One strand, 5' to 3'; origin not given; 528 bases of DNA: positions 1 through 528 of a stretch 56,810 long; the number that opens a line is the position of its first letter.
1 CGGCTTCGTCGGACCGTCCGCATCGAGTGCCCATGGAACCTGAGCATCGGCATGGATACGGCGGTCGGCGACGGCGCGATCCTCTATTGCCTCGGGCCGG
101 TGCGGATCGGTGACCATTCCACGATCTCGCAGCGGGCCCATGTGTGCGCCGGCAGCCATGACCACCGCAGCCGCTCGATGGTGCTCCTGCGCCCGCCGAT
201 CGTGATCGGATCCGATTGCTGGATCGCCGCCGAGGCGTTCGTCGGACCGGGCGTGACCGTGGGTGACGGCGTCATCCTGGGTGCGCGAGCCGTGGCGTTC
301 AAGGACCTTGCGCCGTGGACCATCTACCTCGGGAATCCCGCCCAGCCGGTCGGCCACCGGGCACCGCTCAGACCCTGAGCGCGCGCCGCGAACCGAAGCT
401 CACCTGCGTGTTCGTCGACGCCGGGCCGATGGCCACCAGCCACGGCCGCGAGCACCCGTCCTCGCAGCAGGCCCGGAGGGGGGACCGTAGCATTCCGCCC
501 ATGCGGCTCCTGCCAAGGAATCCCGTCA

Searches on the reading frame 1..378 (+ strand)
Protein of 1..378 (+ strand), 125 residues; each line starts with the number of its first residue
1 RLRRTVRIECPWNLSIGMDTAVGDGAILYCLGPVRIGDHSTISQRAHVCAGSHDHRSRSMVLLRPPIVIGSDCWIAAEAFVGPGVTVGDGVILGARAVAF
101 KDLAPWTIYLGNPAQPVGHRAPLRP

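Call 34: search_protein_families(library=pfam, proteins=[window:1-378:+], max_evalue=0.01)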
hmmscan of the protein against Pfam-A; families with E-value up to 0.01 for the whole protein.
window:1-378:+ (125 aa): 3 families
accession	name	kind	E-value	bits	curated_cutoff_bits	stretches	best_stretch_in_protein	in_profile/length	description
PF00132.30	Hexapep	-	7.1e-11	41.8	27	1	67-98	2-33/36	Bacterial transferase hexapeptide (six repeats)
PF14602.12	Hexapep_2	-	1.4e-05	25.1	27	1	66-95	1-28/34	Hexapeptide repeat of succinyl-transferase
PF25087.1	GMPPB_C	-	0.00055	20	39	1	61-95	5-39/110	GMPPB C-terminal domain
